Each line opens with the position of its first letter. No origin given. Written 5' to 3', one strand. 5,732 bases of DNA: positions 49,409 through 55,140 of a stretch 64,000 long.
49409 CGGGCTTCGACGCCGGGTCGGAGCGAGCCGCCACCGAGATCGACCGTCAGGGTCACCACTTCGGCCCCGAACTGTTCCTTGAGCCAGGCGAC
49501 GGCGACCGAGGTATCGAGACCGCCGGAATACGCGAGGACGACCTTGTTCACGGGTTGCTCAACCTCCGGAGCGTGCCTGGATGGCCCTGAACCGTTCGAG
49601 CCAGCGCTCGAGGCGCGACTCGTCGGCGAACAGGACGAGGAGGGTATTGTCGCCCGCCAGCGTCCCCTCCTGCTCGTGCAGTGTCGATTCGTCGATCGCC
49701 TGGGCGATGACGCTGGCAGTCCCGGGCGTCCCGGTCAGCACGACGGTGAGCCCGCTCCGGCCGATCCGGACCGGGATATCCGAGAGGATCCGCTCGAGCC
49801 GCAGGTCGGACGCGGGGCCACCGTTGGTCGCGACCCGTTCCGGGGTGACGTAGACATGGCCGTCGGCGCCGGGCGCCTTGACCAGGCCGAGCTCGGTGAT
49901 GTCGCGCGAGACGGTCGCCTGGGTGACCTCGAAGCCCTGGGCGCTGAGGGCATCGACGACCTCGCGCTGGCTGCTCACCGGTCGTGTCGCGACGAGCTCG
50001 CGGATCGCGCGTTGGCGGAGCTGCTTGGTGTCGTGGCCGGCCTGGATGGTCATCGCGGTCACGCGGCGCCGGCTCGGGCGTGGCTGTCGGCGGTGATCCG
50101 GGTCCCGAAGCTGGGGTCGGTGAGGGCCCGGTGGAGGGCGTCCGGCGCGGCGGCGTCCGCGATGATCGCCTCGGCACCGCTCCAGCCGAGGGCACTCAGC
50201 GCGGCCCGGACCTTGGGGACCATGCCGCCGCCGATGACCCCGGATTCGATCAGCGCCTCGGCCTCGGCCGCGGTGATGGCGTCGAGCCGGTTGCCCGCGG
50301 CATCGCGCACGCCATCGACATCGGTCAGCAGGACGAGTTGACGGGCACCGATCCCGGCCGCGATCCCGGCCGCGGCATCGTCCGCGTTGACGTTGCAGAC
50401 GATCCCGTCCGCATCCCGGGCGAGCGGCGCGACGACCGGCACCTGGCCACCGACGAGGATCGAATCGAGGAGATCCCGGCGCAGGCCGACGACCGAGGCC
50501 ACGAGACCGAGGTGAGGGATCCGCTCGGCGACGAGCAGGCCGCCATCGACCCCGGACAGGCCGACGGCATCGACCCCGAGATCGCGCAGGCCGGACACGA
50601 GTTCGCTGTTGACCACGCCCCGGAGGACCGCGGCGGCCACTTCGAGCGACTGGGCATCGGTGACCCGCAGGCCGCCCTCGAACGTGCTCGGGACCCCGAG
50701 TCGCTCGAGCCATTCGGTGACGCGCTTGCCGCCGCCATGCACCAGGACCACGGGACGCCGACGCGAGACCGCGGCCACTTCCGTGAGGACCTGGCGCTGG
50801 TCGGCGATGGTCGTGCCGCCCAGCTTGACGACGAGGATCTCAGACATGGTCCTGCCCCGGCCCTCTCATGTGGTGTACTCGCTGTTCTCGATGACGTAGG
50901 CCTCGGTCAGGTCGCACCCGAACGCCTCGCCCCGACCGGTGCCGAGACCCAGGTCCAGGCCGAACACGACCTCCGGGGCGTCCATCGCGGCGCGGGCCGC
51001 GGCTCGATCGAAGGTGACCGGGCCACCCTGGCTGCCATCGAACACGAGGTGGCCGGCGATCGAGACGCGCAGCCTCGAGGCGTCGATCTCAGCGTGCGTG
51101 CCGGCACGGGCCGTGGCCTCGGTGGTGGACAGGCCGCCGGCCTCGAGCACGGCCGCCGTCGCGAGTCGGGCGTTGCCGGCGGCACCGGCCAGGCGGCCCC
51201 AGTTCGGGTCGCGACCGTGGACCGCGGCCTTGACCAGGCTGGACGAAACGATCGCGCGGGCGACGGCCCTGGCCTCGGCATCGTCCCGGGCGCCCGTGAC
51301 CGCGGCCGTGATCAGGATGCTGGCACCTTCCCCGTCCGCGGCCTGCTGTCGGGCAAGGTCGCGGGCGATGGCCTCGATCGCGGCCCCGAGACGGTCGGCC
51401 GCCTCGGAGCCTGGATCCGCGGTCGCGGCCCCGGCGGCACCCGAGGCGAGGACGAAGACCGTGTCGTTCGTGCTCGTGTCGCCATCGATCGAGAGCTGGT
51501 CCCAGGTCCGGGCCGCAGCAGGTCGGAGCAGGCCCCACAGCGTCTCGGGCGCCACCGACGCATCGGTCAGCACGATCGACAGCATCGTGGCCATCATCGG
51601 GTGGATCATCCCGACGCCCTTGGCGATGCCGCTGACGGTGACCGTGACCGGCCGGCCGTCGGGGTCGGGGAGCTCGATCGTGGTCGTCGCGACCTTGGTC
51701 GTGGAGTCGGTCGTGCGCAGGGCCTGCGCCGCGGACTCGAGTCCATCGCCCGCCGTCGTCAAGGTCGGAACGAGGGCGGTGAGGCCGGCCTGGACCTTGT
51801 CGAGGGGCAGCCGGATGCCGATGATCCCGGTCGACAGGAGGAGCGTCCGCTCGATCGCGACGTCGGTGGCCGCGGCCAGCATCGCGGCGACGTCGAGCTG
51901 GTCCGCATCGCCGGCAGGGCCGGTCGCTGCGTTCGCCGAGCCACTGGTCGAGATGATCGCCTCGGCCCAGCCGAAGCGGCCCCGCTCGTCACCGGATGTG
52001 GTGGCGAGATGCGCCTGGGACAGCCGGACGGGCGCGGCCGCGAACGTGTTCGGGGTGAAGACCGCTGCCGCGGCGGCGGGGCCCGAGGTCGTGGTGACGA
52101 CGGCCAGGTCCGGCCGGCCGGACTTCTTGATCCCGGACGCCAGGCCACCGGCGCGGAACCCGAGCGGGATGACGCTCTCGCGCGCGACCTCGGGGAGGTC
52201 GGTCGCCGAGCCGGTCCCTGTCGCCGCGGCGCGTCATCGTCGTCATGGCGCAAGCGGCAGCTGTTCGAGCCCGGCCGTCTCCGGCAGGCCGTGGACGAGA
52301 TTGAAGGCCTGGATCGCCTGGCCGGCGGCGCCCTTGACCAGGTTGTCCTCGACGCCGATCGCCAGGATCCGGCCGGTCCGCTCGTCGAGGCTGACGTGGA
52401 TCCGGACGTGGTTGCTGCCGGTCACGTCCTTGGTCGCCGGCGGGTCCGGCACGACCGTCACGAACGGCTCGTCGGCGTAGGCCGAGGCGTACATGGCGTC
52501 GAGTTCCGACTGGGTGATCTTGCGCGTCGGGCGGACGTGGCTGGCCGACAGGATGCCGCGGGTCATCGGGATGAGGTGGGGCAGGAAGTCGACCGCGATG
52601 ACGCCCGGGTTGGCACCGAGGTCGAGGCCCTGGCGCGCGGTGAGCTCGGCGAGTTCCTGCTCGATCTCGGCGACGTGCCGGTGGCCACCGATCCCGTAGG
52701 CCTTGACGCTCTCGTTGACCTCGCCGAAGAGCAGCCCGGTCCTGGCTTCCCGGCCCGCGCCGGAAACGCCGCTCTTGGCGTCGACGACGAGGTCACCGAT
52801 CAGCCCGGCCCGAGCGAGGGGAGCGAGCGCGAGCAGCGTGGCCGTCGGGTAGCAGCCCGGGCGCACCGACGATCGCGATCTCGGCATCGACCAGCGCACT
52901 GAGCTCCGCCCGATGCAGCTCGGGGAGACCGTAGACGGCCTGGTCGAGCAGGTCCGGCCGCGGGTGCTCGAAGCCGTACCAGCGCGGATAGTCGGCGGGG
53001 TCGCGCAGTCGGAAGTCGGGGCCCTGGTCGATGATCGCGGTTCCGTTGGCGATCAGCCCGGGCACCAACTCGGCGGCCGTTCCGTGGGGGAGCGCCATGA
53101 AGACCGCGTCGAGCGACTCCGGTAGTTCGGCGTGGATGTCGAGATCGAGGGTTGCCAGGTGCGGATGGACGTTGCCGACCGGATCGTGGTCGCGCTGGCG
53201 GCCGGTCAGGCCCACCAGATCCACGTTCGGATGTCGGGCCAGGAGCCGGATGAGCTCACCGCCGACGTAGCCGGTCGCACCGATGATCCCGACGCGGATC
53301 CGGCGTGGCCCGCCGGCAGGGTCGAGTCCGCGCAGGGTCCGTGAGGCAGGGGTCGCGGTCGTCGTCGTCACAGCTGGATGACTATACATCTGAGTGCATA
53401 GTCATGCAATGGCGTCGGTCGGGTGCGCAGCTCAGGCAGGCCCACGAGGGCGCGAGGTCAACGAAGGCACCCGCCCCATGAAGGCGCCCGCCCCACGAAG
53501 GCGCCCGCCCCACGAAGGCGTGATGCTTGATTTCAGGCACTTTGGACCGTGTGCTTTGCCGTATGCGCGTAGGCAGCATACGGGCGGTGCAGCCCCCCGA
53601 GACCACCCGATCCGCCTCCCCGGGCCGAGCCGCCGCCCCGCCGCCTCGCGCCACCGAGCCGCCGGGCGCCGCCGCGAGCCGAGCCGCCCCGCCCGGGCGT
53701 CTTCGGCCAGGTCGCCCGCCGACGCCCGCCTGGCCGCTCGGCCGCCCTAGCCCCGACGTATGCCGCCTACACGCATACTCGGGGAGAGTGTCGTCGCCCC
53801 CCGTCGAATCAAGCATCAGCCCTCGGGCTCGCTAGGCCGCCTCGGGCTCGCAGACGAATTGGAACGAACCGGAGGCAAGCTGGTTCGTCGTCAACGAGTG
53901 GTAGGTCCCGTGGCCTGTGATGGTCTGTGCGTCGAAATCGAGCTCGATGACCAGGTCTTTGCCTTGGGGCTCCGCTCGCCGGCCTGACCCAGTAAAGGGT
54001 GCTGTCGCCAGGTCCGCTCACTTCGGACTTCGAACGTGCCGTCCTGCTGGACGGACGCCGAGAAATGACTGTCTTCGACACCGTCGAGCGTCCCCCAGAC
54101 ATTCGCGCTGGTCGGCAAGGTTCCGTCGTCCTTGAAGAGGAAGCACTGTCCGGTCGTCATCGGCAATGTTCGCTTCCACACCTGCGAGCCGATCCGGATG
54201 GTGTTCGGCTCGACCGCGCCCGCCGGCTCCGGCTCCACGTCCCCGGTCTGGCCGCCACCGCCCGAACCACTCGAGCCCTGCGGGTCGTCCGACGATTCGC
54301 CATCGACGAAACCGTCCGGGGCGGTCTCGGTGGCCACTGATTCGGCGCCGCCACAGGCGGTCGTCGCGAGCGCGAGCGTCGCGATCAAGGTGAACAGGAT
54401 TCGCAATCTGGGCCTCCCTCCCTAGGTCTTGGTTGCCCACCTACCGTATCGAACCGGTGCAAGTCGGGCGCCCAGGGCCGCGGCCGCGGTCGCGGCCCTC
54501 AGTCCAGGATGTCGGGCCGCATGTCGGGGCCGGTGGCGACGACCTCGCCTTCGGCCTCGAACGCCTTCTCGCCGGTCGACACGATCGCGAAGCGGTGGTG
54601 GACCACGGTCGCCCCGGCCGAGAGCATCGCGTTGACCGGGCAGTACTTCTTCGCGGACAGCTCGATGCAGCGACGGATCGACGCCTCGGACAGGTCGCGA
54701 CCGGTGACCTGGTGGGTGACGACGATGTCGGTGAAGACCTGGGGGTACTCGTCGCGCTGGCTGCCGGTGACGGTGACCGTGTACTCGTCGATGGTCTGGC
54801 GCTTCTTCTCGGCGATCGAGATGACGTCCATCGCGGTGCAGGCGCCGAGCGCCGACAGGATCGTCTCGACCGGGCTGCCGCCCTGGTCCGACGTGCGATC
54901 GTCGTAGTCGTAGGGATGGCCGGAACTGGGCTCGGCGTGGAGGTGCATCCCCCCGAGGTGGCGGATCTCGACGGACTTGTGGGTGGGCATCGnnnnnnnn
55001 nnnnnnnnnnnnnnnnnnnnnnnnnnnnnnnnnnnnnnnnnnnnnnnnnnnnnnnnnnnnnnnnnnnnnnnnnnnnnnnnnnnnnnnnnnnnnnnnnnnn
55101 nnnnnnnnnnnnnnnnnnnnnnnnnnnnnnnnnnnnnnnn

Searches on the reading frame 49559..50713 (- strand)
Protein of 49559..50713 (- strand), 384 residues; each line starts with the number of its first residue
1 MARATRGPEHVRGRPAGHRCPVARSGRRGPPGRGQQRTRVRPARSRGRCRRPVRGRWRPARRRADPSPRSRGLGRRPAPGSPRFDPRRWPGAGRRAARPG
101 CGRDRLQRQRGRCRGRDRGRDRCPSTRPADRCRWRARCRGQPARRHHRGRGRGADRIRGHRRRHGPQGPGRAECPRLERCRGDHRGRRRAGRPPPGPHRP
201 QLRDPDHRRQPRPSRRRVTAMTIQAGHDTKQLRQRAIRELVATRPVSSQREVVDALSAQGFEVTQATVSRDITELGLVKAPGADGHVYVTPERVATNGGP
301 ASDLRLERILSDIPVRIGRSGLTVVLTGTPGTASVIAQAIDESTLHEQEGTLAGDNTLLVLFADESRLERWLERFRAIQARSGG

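Call 87: search_protein_families(library=pfam, proteins=[window:49559-50713:-], max_evalue=0.00001)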
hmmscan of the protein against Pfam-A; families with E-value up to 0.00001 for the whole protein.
window:49559-50713:- (384 aa): 2 families
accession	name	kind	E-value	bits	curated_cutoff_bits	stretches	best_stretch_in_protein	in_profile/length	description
PF01316.27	Arg_repressor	-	4.1e-20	71.7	27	1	230-291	3-65/70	Arginine repressor, DNA binding domain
PF02863.23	Arg_repressor_C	-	5.8e-12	45.7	25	1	312-376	3-67/68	Arginine repressor, C-terminal domain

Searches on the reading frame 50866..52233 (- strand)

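Call 87: search_protein_families(library=pfam, proteins=[window:50866-52233:-], max_evalue=0.00001)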
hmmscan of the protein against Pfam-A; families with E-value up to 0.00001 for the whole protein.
window:50866-52233:- (455 aa): 1 family
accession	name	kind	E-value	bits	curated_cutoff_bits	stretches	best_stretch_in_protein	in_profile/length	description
PF01960.23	ArgJ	-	4.9e-110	368.2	32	1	28-455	2-377/377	ArgJ family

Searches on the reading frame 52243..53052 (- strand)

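Call 87: search_protein_families(library=pfam, proteins=[window:52243-53052:-], max_evalue=0.00001)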
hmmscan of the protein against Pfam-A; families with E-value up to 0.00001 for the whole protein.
window:52243-53052:- (269 aa): 2 families
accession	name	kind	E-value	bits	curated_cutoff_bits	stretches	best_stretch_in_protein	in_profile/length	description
PF22698.1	Semialdhyde_dhC_1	-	2.4e-52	177.6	27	1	67-237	1-165/165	Semialdehyde dehydrogenase, dimerisation domain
PF02774.23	Semialdhyde_dhC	-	1.6e-19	71.2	26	1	76-240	1-184/184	Semialdehyde dehydrogenase, dimerisation domain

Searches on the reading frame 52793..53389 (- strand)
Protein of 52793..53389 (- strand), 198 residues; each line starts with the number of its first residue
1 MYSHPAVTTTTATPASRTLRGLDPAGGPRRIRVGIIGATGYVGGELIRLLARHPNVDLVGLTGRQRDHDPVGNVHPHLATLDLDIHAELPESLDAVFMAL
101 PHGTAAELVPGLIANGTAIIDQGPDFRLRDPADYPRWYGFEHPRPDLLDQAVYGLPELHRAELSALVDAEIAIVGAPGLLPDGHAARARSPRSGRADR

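Call 13: search_protein_families(library=pfam, proteins=[window:52793-53389:-], max_evalue=0.01)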
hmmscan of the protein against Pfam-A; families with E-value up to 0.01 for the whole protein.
window:52793-53389:- (198 aa): 4 families
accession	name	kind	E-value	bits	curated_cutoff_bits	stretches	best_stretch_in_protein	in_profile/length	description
PF01118.30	Semialdhyde_dh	-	4.7e-28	98.5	26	1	32-164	1-119/121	Semialdehyde dehydrogenase, NAD binding domain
PF01113.26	DapB_N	-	0.00064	20.2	25.6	1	31-73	1-46/124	Dihydrodipicolinate reductase, N-terminus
PF01408.29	GFO_IDH_MocA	-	0.00091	20.4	24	1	31-120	1-90/120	Oxidoreductase family, NAD-binding Rossmann fold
PF01370.27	Epimerase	-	0.0024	17.7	20.9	1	35-94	3-61/240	NAD dependent epimerase/dehydratase family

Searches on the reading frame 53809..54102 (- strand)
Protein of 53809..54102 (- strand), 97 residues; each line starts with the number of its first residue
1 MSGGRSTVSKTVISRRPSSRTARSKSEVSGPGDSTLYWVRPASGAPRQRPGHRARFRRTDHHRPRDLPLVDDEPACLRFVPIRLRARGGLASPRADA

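Call 13: search_protein_families(library=pfam, proteins=[window:53809-54102:-], max_evalue=0.01)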
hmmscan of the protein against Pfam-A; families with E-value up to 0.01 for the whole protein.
window:53809-54102:- (97 aa): 0 families

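Call 55: search_protein_families(library=ncbifam, proteins=[window:53809-54102:-], max_evalue=0.01)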
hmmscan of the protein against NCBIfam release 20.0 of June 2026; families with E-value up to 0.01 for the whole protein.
window:53809-54102:- (97 aa): 0 families

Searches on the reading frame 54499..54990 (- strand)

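Call 13: search_protein_families(library=pfam, proteins=[window:54499-54990:-], max_evalue=0.01)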
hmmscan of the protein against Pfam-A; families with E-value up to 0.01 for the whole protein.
window:54499-54990:- (163 aa): 1 family
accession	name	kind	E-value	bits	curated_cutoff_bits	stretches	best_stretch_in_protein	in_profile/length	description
PF02566.24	OsmC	-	2.5e-19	70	27.5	1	35-129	3-97/100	OsmC-like protein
